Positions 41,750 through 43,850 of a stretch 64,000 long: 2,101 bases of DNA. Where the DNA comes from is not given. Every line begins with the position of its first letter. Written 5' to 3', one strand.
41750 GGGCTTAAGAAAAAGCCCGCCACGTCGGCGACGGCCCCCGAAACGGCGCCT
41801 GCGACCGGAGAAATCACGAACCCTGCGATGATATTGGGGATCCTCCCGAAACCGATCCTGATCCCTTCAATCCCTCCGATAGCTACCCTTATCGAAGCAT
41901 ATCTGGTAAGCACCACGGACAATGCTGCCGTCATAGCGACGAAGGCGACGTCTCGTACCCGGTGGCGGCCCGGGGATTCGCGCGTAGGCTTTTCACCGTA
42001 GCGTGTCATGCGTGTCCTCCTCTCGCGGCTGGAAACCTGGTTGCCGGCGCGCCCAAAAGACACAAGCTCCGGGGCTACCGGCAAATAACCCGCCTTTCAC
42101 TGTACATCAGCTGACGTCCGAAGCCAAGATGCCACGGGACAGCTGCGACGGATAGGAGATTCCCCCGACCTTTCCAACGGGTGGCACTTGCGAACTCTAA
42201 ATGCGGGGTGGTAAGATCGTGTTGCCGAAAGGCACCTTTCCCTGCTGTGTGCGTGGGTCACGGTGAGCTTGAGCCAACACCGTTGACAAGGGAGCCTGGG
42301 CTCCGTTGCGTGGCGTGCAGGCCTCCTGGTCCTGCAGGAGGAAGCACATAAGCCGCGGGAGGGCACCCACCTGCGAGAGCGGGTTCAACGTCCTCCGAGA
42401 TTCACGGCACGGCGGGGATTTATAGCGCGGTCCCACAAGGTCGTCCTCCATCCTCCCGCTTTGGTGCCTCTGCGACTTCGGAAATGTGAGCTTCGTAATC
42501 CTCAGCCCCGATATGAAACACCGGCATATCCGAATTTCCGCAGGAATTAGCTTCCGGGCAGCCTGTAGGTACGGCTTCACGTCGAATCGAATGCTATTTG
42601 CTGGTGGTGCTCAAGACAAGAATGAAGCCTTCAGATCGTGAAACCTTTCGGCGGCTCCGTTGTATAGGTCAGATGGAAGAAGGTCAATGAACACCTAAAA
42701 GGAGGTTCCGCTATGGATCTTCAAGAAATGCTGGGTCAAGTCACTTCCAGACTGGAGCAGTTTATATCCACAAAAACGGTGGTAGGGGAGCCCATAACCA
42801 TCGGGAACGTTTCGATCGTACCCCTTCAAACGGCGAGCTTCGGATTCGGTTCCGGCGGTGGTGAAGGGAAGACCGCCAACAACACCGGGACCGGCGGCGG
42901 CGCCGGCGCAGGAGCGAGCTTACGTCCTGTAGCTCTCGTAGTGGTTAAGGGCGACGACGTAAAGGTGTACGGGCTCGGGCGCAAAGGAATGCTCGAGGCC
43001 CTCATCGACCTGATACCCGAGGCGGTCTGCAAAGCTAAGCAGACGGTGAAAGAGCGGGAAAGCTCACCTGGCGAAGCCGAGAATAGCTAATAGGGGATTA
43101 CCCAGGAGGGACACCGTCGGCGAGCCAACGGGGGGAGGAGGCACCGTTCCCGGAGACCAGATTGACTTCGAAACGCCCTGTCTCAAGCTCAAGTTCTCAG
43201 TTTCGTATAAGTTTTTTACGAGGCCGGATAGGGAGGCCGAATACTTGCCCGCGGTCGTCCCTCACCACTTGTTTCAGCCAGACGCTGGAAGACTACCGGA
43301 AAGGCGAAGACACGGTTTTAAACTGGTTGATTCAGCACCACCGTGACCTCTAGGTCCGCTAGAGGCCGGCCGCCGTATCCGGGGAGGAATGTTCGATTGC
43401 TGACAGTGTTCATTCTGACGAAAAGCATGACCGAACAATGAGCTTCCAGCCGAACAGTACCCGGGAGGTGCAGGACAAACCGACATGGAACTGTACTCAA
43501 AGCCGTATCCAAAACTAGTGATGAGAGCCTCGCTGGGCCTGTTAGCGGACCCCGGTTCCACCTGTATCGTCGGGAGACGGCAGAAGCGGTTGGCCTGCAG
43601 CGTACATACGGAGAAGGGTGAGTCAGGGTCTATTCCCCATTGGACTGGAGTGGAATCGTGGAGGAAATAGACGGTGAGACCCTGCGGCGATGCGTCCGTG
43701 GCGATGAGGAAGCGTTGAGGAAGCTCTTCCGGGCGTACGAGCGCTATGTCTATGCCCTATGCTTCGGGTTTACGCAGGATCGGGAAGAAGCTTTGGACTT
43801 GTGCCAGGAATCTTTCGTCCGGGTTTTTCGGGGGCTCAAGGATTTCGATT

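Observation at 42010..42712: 700-bp non-coding island between the ECF S-component gene and ytfJ with long-range complementarity; candidate structured RNA or riboswitch leader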

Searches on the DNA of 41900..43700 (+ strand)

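Call 4: search_rna_families(source=window, start=41900, end=42800, threshold=evalue, max_evalue=10, show_alignments=4)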
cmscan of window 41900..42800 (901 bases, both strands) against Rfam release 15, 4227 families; matches with E-value up to 10: 2.
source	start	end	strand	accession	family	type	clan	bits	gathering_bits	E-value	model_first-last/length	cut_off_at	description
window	42236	42422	+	RF00013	6S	Gene;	-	98.6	46.4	2e-20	1-187/187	no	6S / SsrS RNA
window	41958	42106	-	RF02003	group-II-D1D4-4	Intron;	CL00102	12.3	49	4.5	1-138/138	no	Group II catalytic intron D1-D4-4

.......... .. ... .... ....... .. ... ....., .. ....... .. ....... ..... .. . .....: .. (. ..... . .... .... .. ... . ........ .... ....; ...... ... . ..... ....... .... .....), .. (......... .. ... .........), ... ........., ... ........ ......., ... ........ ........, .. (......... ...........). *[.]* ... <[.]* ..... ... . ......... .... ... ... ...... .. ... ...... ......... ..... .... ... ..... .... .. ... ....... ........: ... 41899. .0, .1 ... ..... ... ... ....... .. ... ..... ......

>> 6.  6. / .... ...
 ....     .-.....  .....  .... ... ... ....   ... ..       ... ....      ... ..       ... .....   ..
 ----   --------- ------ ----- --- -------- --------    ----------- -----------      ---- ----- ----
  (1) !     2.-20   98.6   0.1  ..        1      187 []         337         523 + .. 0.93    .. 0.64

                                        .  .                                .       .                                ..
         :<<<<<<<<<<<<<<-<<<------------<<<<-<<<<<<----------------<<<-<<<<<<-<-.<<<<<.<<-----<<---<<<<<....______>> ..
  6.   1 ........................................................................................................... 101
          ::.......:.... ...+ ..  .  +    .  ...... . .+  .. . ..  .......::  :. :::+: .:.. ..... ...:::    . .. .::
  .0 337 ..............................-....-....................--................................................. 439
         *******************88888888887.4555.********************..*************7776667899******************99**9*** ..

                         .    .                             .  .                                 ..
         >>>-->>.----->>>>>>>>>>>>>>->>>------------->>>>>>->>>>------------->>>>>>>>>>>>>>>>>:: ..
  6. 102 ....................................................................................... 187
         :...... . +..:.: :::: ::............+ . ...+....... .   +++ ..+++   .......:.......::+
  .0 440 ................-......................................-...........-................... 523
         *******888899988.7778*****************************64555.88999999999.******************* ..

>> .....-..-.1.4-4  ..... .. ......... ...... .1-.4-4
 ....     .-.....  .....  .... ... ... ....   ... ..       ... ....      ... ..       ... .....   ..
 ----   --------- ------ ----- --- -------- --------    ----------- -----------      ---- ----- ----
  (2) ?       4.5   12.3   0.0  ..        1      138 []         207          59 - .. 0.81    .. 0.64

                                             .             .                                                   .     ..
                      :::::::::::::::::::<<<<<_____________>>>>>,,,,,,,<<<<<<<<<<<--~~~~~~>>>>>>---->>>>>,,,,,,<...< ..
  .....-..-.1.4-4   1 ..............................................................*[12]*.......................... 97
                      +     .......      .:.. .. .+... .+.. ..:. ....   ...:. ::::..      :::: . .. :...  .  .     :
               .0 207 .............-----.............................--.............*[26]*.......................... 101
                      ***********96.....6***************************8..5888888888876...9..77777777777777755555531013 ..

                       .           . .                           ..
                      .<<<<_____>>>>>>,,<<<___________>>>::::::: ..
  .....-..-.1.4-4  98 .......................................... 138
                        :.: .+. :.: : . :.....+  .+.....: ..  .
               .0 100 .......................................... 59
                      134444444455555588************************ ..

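Call 12: search_rna_families(sources=[L001, L002, L003, L004, L005], threshold=gathering)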
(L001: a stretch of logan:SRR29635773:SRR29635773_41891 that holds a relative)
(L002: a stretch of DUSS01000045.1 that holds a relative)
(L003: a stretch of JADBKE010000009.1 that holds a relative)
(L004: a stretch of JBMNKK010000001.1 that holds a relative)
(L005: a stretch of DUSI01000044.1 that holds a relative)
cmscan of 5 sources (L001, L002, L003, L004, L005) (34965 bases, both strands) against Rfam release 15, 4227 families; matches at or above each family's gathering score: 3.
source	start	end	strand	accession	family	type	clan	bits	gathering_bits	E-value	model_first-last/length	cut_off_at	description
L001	601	787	+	RF00013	6S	Gene;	-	98.6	46.4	7.8e-19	1-187/187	no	6S / SsrS RNA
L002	3622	3808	+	RF00013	6S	Gene;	-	96.6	46.4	2.3e-18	1-187/187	no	6S / SsrS RNA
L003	3628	3816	+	RF00013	6S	Gene;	-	93.5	46.4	1.2e-17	1-187/187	no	6S / SsrS RNA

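Call 34: build_rna_model(alignment_id=A3, structure=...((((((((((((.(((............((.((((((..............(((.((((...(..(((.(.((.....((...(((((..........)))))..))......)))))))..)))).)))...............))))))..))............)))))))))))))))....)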
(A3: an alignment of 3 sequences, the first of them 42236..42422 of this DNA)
Model R1 built from alignment A3 (3 sequences, 189 columns); structure: as given.
model positions 187; base pairs 44; branch points 0; effective number of sequences 0.81; information 0.589 bits per position. Calibrated on 0.2 Mb of random sequence (short: E-values are rough).
structure used (alignment columns):
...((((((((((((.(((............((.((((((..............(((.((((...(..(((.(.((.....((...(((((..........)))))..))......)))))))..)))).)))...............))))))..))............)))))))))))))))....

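Call 35: search_with_rna_model(model_id=R1, sources=[window, L002, L003, L004, L005, L008, L009, L010, L011, L012, L013, L014, L015, L016, L017, L020, L021, L022, L023, L024, L025, L026, L027, L028, L029, L030, L031, L032, L033, L034, L035, L037, L038, L039, L040, L041, L042, L043, L044, L045, L046, L047, L048, L049, L050, L051, L052, L053, L054, L055, L056, L057, L058, L059, L060, L061, L062, L063, L064, L065, L066, L068, L069, L070, L072, L073, L074, L075, L076, L077, L078, L079, L080, L081, L082, L083, L084, L085, L086, L087, L088, L089, L090, L091, L093, L095, L096, L097, L098, L099, L100, L101, L102, L103, L104, L105, L106, L107, L108, L109], max_evalue=0.001, make_alignment=true)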
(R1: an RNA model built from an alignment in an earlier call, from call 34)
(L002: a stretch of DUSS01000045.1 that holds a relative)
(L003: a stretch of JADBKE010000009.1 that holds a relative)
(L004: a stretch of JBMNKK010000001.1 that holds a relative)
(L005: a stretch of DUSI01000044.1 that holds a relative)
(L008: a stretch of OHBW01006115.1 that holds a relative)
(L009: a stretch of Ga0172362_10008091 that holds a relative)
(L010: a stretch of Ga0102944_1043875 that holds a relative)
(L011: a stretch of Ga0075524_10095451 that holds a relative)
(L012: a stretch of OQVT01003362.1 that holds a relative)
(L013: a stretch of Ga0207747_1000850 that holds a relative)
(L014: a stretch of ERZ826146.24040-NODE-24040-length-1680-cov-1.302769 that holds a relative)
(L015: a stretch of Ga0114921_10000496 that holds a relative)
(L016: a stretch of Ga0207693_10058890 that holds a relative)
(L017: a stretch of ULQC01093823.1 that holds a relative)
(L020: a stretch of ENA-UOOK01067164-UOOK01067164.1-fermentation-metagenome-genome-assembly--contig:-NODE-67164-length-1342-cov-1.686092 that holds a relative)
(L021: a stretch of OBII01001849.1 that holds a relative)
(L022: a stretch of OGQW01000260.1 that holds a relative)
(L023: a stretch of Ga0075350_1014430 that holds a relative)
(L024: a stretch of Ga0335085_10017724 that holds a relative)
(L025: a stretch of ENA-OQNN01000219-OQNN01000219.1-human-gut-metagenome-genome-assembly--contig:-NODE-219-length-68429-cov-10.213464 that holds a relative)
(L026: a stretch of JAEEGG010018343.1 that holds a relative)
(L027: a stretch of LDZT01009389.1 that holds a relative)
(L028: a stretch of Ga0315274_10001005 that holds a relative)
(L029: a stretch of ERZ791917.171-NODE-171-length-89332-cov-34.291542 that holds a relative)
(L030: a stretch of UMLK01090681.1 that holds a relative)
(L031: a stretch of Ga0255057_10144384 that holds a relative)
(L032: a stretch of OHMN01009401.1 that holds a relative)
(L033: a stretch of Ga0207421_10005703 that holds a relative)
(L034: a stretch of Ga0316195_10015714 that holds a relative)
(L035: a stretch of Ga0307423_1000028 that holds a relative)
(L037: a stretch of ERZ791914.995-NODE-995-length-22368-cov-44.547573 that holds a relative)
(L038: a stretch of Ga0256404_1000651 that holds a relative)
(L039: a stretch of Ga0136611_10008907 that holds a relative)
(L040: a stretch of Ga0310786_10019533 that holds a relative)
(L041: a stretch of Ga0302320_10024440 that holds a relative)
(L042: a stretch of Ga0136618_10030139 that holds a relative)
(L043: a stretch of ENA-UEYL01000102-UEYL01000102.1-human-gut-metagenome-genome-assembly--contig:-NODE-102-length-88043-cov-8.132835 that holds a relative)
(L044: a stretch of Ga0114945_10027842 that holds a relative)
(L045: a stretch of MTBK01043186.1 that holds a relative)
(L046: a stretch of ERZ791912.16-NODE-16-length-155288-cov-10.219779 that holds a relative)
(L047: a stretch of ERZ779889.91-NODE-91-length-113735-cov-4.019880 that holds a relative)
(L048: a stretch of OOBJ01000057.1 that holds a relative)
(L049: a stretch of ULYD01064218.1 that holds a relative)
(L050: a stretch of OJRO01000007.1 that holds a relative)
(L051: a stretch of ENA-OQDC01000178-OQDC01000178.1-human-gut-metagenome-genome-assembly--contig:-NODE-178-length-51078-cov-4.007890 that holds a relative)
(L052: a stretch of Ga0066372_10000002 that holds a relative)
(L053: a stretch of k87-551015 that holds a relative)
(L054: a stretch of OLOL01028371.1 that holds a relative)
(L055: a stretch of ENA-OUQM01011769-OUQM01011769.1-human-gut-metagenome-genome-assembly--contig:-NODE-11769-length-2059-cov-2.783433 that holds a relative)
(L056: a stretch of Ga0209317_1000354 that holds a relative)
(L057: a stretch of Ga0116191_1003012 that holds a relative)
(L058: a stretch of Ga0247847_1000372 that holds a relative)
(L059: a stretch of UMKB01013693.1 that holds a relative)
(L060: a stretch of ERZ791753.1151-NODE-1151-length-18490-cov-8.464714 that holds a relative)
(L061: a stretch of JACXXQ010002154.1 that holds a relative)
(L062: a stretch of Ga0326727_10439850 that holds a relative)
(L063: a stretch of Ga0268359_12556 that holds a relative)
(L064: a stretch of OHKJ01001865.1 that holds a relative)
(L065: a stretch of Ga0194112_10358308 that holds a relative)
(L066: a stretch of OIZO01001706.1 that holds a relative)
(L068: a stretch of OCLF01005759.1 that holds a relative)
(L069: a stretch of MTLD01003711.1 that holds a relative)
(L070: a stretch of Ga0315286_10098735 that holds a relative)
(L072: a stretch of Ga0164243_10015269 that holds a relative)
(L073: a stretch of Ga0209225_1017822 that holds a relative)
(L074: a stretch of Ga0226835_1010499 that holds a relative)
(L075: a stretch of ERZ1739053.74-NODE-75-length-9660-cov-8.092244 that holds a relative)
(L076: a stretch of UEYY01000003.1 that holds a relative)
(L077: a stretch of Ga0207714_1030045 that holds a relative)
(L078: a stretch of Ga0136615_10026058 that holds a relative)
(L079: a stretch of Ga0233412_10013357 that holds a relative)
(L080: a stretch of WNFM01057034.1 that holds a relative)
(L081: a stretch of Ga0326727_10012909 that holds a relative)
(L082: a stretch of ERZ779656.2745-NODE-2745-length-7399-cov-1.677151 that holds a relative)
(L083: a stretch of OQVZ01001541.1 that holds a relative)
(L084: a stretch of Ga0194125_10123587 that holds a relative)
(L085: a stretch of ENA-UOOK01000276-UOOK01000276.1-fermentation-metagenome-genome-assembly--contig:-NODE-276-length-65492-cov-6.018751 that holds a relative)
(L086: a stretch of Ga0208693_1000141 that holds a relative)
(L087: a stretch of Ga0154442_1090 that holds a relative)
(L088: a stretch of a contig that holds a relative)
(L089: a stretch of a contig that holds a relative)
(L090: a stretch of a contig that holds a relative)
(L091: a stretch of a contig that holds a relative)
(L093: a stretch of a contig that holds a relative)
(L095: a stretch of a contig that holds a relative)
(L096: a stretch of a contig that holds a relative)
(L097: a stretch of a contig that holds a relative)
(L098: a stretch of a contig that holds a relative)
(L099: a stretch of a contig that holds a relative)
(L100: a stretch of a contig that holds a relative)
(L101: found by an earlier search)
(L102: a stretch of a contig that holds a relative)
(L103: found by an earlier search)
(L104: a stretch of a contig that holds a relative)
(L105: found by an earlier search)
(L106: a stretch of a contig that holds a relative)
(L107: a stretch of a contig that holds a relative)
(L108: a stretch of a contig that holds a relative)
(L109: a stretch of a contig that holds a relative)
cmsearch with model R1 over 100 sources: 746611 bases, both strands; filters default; matches with E-value up to 0.001: 82.
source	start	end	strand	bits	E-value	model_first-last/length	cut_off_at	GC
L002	3622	3808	+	242.4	9.4e-57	1-187/187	no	0.64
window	42236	42422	+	240.4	2.9e-56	1-187/187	no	0.64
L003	3628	3816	+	232.6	2.3e-54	1-187/187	no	0.63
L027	306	487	+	105.9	1.8e-23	1-187/187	no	0.5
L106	979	1157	+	99.9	4.9e-22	1-187/187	no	0.59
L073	1338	1534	-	99.3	7.2e-22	1-187/187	no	0.65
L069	782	962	-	98.7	9.7e-22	1-187/187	no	0.57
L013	10418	10599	-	93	2.5e-20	1-187/187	no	0.46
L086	91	271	-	91.1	6.8e-20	1-187/187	no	0.52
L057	10573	10754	-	89.6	1.6e-19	1-187/187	no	0.52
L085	3715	3898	+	85.8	1.3e-18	1-187/187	no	0.55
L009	2691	2868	-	78.8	6.8e-17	1-187/187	no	0.51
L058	4240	4392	-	74.5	7.5e-16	1-187/187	no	0.58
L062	322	472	+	73.6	1.3e-15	1-187/187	no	0.64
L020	619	803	-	71.3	4.6e-15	1-187/187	no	0.58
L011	706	886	-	69.5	1.3e-14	1-187/187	no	0.53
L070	90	276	+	67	5e-14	1-187/187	no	0.66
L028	1745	1927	+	65.4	1.3e-13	1-187/187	no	0.63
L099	3884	4066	+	64.9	1.6e-13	1-187/187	no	0.64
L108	4551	4713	-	61.9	9.1e-13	1-187/187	no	0.59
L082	98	284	-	60.9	1.6e-12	1-187/187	no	0.52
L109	1526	1709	-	60.6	1.9e-12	1-187/187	no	0.52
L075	3486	3642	+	59.8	3e-12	1-187/187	no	0.49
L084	14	196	+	59.7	3.1e-12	1-187/187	no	0.66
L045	4479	4656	-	58.9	4.8e-12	1-187/187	no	0.5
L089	23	206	-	57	1.4e-11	1-187/187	no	0.63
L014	540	726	-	56.7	1.7e-11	1-187/187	no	0.53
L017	2160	2346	-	56.7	1.7e-11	1-187/187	no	0.53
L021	569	755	-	56.7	1.7e-11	1-187/187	no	0.53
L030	6523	6709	-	56.7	1.7e-11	1-187/187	no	0.53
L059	1038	1224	-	56.7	1.7e-11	1-187/187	no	0.53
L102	1413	1599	-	56.7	1.7e-11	1-187/187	no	0.53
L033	2193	2376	+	56.1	2.3e-11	1-187/187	no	0.49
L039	1565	1785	-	56.1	2.4e-11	1-187/187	no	0.57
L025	7845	8029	+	56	2.5e-11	1-187/187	no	0.52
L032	1865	2049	-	56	2.5e-11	1-187/187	no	0.52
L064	6543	6727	-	56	2.5e-11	1-187/187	no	0.52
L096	10029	10213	+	56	2.5e-11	1-187/187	no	0.52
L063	5402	5580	+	55.9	2.6e-11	1-187/187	no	0.47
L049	5040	5226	+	55.9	2.7e-11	1-187/187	no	0.52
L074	715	899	-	55.2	3.8e-11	1-187/187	no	0.62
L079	2264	2438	+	54.7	5.2e-11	1-187/187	no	0.57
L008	2650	2833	+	53.7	9e-11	1-187/187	no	0.49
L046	1121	1304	-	53.7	9e-11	1-187/187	no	0.49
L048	7730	7913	-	53.7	9e-11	1-187/187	no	0.49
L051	2329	2512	-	53.7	9e-11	1-187/187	no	0.49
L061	2300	2483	-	53.7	9e-11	1-187/187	no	0.49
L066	8676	8859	+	53.7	9e-11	1-187/187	no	0.49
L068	134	317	-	53.7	9e-11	1-187/187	no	0.49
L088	93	276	+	53.7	9e-11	1-187/187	no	0.49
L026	11475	11656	+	53.4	1e-10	1-187/187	no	0.5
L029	10127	10309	-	53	1.3e-10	1-187/187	no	0.52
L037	13450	13632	-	53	1.3e-10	1-187/187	no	0.52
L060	1074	1256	+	53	1.3e-10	1-187/187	no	0.52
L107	2308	2490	-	53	1.3e-10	1-187/187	no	0.52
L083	4364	4547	+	52.9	1.4e-10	1-187/187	no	0.5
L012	3218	3401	-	52.2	2.1e-10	1-187/187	no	0.5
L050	3011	3194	-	51.2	3.6e-10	1-187/187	no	0.5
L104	77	257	-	50.9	4.3e-10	1-187/187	no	0.51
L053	257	442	-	50.4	5.6e-10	1-187/187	no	0.52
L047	1494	1681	-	50.1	6.9e-10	1-187/187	no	0.53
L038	571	752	+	50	7e-10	1-187/187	no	0.53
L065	849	1035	+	49.4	1e-09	1-187/187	no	0.55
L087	3185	3366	+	48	2.2e-09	1-187/187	no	0.52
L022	8567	8748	+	47.9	2.4e-09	1-187/187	no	0.54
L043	1955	2136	+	47.9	2.4e-09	1-187/187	no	0.54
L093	2915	3096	-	46.9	4e-09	1-187/187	no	0.64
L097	2700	2880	-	44.7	1.4e-08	1-187/187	no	0.47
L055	261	444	-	44.2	1.9e-08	1-187/187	no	0.49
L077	320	497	-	44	2.1e-08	1-187/187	no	0.62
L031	701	886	+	43.9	2.2e-08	1-187/187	no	0.6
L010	1293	1469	-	41.5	8.3e-08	1-187/187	no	0.6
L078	832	986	+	41.1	1e-07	1-187/187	no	0.66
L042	81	268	-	40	2e-07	1-187/187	no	0.55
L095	4527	4703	-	37.4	8.2e-07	1-187/187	no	0.64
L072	5134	5293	+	36.9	1.1e-06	1-187/187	no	0.61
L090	3461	3638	-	36.9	1.1e-06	1-187/187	no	0.47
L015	3307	3473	+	35.1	3.1e-06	1-187/187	no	0.54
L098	1806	1991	-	34.7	3.8e-06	1-187/187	no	0.49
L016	1603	1787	-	32.8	1.1e-05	1-187/187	no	0.57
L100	539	695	-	29.3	7.9e-05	1-187/187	no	0.61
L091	1749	1898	+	26.9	0.0003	1-187/187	no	0.66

Alignment A4: 82 matches aligned to the model, 339 columns, each read 5' to 3' on its own strand. Consensus structure (alignment columns), stored with it:
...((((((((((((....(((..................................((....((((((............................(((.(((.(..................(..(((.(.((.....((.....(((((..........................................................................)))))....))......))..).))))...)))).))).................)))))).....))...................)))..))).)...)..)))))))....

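Call 47: search_rna_families(source=window, start=43050, end=43700, threshold=evalue, max_evalue=5)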
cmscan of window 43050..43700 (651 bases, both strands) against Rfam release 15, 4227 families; matches with E-value up to 5: 0.
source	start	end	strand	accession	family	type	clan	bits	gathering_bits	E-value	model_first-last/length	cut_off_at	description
